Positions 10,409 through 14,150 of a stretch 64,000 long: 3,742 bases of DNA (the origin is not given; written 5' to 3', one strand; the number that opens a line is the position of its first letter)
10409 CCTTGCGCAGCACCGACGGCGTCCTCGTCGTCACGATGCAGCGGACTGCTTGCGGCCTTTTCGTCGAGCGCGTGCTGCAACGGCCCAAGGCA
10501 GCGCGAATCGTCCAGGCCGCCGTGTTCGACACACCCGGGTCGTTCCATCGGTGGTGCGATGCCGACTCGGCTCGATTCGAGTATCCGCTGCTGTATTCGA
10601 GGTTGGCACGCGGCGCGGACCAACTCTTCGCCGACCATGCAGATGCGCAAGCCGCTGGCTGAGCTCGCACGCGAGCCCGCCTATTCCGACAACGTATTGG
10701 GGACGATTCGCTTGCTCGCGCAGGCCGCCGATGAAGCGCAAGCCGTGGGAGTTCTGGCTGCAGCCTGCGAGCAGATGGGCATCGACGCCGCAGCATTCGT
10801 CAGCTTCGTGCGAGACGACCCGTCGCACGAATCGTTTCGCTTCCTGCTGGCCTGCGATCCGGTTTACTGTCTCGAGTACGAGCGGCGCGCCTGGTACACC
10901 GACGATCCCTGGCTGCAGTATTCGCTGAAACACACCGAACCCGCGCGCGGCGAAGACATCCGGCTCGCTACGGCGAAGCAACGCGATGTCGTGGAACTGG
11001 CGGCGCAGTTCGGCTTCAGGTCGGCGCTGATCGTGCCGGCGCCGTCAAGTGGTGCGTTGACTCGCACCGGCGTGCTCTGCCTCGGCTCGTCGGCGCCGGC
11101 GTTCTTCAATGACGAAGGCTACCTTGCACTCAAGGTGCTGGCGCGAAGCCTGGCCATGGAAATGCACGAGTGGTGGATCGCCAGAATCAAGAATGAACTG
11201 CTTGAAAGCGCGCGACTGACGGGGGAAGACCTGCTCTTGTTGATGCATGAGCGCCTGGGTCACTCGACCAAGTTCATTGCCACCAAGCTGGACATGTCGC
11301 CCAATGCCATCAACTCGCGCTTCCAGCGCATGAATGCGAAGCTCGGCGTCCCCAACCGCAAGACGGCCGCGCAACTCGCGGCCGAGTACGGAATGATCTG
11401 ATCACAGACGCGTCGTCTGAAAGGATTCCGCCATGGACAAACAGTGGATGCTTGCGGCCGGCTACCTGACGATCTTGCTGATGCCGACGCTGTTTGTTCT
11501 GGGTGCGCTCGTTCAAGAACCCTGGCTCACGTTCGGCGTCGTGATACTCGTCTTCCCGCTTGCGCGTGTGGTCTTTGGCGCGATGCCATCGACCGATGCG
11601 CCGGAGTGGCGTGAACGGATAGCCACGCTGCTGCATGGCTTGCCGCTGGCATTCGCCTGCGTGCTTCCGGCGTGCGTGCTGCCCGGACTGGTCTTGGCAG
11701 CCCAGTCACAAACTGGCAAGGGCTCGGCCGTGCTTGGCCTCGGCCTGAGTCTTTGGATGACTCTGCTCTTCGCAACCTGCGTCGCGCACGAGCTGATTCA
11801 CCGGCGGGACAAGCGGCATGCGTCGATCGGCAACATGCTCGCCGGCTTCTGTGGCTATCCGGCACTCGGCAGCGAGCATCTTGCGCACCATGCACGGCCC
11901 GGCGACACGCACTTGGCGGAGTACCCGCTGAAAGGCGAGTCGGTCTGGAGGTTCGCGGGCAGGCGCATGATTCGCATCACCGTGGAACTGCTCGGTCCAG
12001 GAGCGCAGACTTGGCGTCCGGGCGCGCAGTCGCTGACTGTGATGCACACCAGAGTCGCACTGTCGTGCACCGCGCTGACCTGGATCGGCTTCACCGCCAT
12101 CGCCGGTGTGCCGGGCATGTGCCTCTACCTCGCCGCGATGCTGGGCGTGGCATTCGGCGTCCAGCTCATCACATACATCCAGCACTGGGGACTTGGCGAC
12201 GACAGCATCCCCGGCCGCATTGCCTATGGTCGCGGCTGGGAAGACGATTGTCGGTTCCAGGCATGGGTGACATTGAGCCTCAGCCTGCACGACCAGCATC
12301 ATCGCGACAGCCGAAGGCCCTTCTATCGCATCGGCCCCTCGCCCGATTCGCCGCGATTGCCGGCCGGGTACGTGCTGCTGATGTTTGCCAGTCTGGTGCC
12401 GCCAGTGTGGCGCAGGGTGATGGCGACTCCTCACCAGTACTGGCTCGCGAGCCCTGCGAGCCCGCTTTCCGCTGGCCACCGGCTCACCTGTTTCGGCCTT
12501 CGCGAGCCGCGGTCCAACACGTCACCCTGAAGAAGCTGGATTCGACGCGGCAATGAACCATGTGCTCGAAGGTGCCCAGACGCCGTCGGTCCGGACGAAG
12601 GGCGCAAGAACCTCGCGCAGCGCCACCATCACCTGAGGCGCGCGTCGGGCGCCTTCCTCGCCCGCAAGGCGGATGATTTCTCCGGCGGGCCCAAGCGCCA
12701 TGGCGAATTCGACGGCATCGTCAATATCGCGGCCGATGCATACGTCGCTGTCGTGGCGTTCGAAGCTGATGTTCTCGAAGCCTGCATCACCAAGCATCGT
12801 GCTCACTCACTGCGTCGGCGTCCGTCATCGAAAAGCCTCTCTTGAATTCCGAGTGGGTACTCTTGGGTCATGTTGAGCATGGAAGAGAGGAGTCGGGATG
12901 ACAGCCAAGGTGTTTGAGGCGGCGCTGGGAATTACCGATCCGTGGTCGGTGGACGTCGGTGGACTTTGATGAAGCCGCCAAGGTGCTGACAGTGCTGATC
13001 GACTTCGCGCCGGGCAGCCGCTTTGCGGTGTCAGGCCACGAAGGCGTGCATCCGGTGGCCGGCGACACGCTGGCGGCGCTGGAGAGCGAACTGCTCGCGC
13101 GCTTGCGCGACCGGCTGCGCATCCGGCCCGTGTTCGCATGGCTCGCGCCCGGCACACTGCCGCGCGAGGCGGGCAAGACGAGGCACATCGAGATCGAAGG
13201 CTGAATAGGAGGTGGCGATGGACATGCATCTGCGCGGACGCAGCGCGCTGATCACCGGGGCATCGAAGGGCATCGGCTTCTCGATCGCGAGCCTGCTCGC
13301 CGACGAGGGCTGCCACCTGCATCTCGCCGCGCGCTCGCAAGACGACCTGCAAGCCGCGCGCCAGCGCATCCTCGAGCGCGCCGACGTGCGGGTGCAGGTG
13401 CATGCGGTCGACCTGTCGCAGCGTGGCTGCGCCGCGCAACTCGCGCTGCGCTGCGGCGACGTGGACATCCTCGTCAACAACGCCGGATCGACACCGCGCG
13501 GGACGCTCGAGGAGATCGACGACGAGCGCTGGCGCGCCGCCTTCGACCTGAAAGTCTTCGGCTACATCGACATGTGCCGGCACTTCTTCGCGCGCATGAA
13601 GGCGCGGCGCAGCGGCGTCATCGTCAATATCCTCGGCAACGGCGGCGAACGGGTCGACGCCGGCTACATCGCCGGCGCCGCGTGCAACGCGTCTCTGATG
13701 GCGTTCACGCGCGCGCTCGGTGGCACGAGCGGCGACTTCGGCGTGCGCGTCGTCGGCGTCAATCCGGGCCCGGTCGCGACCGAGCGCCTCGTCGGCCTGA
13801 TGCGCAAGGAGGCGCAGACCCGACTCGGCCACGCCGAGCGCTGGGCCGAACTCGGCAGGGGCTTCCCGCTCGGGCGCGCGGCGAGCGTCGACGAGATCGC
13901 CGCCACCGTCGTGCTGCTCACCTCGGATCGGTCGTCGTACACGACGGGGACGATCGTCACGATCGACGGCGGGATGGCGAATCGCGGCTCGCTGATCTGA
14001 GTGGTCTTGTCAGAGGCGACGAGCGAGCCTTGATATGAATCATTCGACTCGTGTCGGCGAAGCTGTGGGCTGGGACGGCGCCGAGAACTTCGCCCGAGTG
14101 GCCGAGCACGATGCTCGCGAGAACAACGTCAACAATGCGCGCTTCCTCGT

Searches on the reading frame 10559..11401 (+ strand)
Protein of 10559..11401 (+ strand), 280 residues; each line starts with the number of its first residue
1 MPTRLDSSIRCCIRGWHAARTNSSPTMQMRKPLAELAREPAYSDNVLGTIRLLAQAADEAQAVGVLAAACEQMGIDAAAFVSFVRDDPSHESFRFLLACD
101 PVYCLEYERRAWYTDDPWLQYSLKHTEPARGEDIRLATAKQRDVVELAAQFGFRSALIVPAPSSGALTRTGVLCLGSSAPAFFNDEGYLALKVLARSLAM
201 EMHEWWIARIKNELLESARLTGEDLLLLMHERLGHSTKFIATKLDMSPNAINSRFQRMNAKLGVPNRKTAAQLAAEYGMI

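Call 13: search_protein_families(library=pfam, proteins=[window:10559-11401:+])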
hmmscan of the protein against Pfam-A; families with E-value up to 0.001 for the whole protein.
window:10559-11401:+ (280 aa): 3 families
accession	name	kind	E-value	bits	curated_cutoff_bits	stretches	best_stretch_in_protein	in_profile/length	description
PF03472.21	Autoind_bind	-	4e-11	43.1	23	1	59-203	2-146/149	Autoinducer binding domain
PF00196.25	GerE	-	5.7e-05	23.1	23.5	1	234-274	17-57/57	Bacterial regulatory proteins, luxR family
PF08281.18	Sigma70_r4_2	-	0.00021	21.3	25.7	0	227-257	19-49/54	Sigma-70, region 4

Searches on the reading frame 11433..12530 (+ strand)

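Call 13: search_protein_families(library=pfam, proteins=[window:11433-12530:+])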
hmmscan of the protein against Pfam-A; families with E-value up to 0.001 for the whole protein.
window:11433-12530:+ (365 aa): 1 family
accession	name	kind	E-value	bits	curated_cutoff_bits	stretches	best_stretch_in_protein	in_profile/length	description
PF00487.30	FA_desaturase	-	5e-21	76.1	29.7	1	103-300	10-231/253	Fatty acid desaturase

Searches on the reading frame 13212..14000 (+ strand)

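Call 13: search_protein_families(library=pfam, proteins=[window:13212-14000:+])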
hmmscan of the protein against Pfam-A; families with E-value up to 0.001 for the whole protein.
window:13212-14000:+ (262 aa): 3 families
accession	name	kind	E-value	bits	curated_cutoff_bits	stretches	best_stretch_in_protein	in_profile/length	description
PF13561.12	adh_short_C2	-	2.2e-40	139.2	27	1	16-255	1-235/236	Enoyl-(Acyl carrier protein) reductase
PF00106.31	adh_short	-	1.3e-36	126.4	26.6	1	12-193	3-187/195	short chain dehydrogenase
PF08659.16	KR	-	7.2e-11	42.8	22.6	1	12-170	3-167/180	KR domain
